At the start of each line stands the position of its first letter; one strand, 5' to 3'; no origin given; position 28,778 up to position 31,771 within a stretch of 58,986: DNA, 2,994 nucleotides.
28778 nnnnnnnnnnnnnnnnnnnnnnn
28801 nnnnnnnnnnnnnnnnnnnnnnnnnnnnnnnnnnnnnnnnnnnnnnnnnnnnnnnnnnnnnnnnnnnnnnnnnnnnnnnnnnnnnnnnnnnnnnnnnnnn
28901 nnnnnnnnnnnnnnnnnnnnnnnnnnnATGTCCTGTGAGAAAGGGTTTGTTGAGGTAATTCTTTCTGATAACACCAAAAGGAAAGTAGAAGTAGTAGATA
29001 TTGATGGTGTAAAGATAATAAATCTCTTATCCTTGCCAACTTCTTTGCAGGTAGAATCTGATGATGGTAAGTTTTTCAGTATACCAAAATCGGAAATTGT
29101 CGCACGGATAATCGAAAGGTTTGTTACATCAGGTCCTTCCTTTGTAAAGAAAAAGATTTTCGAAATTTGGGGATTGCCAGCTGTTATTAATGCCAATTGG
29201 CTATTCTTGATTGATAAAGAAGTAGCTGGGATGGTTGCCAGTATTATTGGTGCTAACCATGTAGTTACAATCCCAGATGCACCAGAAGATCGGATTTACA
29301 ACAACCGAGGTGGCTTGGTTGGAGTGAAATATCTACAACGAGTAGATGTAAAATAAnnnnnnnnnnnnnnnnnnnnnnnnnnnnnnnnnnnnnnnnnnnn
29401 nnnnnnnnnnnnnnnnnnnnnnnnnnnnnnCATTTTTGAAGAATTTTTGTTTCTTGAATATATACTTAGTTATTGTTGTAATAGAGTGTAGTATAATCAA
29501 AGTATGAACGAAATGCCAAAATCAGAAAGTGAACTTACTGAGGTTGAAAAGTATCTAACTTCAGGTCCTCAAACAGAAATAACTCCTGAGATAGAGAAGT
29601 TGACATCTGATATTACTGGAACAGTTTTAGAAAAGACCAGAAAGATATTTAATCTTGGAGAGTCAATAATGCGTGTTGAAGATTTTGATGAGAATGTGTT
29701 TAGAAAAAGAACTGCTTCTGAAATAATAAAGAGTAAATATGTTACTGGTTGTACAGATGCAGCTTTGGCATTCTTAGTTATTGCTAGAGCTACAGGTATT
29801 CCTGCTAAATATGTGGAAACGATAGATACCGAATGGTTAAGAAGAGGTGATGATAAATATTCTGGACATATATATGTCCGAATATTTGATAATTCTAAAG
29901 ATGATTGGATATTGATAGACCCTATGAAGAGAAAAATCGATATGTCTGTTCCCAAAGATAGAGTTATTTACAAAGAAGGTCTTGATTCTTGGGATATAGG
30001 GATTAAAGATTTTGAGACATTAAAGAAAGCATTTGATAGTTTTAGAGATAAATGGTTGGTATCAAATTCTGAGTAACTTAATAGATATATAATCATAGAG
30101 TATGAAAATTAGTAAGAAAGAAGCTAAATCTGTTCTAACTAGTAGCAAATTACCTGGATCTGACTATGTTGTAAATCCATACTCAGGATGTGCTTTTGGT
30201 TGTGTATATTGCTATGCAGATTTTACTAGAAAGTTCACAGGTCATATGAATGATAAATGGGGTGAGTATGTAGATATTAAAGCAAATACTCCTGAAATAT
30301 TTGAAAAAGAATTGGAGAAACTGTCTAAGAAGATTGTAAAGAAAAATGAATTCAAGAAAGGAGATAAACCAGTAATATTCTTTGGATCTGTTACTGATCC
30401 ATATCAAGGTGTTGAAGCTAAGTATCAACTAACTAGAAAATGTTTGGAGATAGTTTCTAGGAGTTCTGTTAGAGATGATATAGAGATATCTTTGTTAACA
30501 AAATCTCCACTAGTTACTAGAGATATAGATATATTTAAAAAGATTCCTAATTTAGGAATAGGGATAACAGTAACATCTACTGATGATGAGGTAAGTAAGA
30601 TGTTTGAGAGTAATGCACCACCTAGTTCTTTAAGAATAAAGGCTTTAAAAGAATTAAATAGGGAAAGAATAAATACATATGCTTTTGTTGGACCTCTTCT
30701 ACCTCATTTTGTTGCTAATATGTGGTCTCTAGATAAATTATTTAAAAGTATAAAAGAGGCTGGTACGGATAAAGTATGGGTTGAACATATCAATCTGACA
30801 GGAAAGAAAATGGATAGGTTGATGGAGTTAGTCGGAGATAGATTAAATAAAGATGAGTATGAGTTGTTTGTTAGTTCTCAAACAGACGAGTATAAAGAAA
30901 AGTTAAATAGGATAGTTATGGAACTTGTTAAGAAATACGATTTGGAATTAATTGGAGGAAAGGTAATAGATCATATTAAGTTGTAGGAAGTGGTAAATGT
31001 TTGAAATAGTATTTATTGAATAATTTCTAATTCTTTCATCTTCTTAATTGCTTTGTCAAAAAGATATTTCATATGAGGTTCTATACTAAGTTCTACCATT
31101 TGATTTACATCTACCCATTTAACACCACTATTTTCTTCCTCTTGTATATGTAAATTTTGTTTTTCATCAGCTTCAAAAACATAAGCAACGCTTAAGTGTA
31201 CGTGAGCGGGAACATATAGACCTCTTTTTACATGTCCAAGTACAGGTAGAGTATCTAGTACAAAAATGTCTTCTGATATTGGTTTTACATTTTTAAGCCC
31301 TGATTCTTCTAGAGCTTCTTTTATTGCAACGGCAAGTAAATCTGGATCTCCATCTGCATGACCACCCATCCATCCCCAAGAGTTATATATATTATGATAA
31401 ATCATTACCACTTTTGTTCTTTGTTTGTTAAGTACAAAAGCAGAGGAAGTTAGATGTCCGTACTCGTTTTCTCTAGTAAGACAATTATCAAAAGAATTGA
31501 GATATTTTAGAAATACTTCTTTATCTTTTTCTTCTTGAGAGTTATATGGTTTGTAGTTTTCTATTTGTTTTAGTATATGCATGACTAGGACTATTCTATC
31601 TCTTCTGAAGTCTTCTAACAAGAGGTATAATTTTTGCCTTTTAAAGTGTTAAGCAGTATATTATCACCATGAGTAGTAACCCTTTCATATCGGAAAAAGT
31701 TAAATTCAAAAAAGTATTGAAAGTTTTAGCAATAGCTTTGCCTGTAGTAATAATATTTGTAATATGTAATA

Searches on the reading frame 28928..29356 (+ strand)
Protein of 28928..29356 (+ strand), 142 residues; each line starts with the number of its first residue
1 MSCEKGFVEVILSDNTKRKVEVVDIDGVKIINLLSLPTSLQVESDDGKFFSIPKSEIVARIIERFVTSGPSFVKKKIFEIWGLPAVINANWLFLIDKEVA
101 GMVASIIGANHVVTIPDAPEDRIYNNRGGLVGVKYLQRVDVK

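Call 3: search_protein_families(library=pfam, proteins=[window:28928-29356:+], max_evalue=0.1)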
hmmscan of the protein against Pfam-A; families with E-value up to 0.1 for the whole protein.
window:28928-29356:+ (142 aa): 0 families

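Call 4: search_protein_families(library=ncbifam, proteins=[window:28928-29356:+], max_evalue=0.1)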
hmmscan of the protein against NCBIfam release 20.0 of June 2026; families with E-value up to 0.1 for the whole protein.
window:28928-29356:+ (142 aa): 0 families

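Call 22: find_homologous_proteins(query=window:28928-29356:+, max_evalue=0.001)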
Query window:28928-29356:+ (142 aa): 2 proteins with E <= 0.001 among 13 candidates.
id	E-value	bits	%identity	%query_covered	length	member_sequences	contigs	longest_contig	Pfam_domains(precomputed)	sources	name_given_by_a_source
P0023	8.9e-86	303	100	100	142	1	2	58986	-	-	-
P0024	5.6e-80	284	95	100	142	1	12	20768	-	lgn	-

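Call 23: find_encoding_contigs(protein=P0024, flank=10000, max_places=4)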
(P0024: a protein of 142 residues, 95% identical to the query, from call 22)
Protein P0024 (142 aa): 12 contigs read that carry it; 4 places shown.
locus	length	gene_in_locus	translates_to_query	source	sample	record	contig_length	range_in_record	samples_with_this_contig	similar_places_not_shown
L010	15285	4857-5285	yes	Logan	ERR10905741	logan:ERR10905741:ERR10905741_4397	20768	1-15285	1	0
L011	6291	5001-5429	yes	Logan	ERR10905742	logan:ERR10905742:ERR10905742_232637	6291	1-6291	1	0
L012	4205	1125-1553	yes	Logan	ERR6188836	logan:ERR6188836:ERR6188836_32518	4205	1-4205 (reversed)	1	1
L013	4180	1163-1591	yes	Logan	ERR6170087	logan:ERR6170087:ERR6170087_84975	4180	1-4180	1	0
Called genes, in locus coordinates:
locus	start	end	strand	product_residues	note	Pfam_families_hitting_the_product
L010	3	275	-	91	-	?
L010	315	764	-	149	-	PF22769:DCD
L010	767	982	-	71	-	-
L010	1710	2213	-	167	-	-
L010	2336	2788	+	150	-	-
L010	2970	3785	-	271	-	PF13489:Methyltransf_23, PF08241:Methyltransf_11 (faint), PF08242:Methyltransf_12, PF13649:Methyltransf_25, PF13847:Methyltransf_31 (weak)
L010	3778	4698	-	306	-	-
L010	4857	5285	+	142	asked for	-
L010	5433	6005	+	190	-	PF01841:Transglut_core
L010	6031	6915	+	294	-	PF04055:Radical_SAM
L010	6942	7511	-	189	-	PF00293:NUDIX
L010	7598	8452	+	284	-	-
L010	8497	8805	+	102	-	-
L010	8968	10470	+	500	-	-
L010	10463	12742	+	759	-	PF16927:HisKA_7TM (weak), PF00512:HisKA, PF02518:HATPase_c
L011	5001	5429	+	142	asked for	-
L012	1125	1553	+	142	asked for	-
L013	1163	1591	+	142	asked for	-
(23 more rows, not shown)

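Call 33: search_protein_families(library=padloc, proteins=[window:28928-29356:+], max_evalue=0.1)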
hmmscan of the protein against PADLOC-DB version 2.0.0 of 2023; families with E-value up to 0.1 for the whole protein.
window:28928-29356:+ (142 aa): 0 families

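Call 34: search_protein_families(library=phrogs, proteins=[window:28928-29356:+], max_evalue=0.1)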
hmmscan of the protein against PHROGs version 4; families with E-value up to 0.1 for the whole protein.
window:28928-29356:+ (142 aa): 0 families

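Call 52: search_solved_structures(query=window:28928-29356:+, max_evalue=10, show_alignments=2)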
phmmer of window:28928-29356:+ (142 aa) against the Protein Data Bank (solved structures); distinct sequences matched with E-value up to 10: 1.
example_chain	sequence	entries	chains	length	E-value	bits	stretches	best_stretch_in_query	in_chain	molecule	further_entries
7sqd_A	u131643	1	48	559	0.36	14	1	18-61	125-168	Flagellin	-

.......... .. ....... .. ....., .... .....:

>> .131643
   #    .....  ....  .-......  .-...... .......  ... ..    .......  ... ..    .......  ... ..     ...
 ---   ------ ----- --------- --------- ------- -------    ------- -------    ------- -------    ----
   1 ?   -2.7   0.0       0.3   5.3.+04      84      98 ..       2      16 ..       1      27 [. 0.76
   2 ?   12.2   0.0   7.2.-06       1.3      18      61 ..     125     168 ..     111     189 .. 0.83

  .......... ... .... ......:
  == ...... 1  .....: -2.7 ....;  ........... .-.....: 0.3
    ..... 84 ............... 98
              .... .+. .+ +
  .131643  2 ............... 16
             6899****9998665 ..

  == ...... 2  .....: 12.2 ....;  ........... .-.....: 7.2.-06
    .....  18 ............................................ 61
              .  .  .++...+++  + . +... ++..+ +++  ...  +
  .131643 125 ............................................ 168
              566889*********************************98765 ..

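Call 63: search_protein_families(library=padloc, proteins=[window:28928-29356:+, P0024], max_evalue=10)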
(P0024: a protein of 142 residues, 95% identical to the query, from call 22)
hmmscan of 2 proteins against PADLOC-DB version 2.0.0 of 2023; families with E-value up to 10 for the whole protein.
window:28928-29356:+ (142 aa): 0 families

P0024 (142 aa): 0 families

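Call 107: find_related_loci(query=window:28928-29356:+, collection=viral_contigs, flank=5000)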
Query window:28928-29356:+ (142 aa) in viral_contigs; peptide patterns used: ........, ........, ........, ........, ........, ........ (x = any residue, [..] = any of these).
26 stretches matched a pattern, but none encodes a relative of the query by tblastn (E <= 1e-3).

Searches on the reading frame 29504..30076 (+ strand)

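Call 3: search_protein_families(library=pfam, proteins=[window:29504-30076:+], max_evalue=0.1)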
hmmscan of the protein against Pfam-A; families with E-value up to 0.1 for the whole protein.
window:29504-30076:+ (190 aa): 2 families
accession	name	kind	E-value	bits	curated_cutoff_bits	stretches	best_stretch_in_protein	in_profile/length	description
PF01841.26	Transglut_core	-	5e-08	33.6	23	1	33-140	3-108/108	Transglutaminase-like superfamily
PF19991.5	HMA_2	-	0.094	13.1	30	0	11-56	78-123/154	Heavy metal associated domain 2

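Call 4: search_protein_families(library=ncbifam, proteins=[window:29504-30076:+], max_evalue=0.1)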
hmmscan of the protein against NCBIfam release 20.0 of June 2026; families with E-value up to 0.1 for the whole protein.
window:29504-30076:+ (190 aa): 0 families

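Call 33: search_protein_families(library=padloc, proteins=[window:29504-30076:+], max_evalue=0.1)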
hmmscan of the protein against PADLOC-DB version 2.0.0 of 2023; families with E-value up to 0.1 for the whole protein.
window:29504-30076:+ (190 aa): 1 family
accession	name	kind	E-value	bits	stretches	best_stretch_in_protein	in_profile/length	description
PDLC02743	PbeC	-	0.024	11.3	1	154-188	169-203/622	PbeC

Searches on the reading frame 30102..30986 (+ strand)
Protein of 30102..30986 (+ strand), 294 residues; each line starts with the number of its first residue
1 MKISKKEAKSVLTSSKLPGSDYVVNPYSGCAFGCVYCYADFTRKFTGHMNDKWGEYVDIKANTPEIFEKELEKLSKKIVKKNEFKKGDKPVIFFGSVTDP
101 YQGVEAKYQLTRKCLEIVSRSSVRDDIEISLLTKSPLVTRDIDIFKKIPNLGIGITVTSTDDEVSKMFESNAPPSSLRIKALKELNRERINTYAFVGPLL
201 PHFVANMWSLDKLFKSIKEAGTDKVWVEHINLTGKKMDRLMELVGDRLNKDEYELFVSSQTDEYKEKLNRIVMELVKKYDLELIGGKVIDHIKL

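Call 3: search_protein_families(library=pfam, proteins=[window:30102-30986:+], max_evalue=0.1)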
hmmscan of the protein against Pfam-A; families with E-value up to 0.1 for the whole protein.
window:30102-30986:+ (294 aa): 4 families
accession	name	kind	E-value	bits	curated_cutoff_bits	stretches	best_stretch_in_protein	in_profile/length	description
PF04055.27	Radical_SAM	-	7e-14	52.8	29.5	1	24-196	1-147/166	Radical SAM superfamily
PF07505.17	DUF5131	-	0.00018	21.6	28.9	1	20-163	7-141/243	Protein of unknown function (DUF5131)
PF13353.11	Fer4_12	-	0.021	15.5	22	0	27-58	12-32/137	4Fe-4S single cluster domain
PF08902.16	DUF1848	-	0.021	15.1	30.5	0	27-39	250-262/262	Domain of unknown function (DUF1848)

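Call 4: search_protein_families(library=ncbifam, proteins=[window:30102-30986:+], max_evalue=0.1)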
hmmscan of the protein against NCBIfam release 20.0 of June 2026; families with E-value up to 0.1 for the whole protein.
window:30102-30986:+ (294 aa): 5 families
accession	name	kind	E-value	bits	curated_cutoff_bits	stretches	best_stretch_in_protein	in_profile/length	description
TIGR04470.1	rSAM_mob_pairB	equivalog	7e-41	140.4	410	1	5-281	3-254/285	radical SAM mobile pair protein B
NF033668.1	rSAM_PA0069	hypoth_equivalog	1.5e-35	122.8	360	1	3-225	38-249/348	PA0069 family radical SAM protein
NF038135.1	rSAM_Rv2578c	equivalog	5.3e-30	104.6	430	1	11-281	52-316/317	Rv2578c family radical SAM protein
NF038136.1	rSAM_Rv_intein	exception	8.2e-21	74.5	700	2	59-227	358-514/574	intein-containing Rv2578c family radical SAM protein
TIGR04070.1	photo_TT_lyase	equivalog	0.00026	20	400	1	17-220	74-253/338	spore photoproduct lyase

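Call 33: search_protein_families(library=padloc, proteins=[window:30102-30986:+], max_evalue=0.1)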
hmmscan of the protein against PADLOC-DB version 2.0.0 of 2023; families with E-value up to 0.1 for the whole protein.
window:30102-30986:+ (294 aa): 3 families
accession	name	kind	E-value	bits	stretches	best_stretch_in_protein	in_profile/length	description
PDLC04569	PDC-M30B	-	0.0047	14.5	1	15-158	4-134/241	-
PDLC02917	DUF3800_VII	-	0.008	13.6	0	57-87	25-55/233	-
PDLC04639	PDC-M41B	-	0.01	13.2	1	15-66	4-59/241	-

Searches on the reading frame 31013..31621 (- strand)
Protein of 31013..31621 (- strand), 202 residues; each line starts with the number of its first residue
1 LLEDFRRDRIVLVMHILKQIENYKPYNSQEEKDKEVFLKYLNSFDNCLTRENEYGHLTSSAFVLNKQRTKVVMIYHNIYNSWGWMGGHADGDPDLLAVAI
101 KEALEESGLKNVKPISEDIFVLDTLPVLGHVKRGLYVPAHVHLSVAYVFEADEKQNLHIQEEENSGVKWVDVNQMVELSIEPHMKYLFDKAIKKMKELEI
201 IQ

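Call 3: search_protein_families(library=pfam, proteins=[window:31013-31621:-], max_evalue=0.1)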
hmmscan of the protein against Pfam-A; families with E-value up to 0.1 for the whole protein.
window:31013-31621:- (202 aa): 1 family
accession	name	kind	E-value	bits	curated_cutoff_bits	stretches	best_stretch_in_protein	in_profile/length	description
PF00293.34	NUDIX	-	1e-09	38.9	21.1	1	58-188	5-131/134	NUDIX domain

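Call 115: search_protein_families(library=padloc, proteins=[window:31013-31582:-], max_evalue=0.00001)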
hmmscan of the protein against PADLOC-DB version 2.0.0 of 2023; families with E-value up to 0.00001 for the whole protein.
window:31013-31582:- (189 aa): 0 families
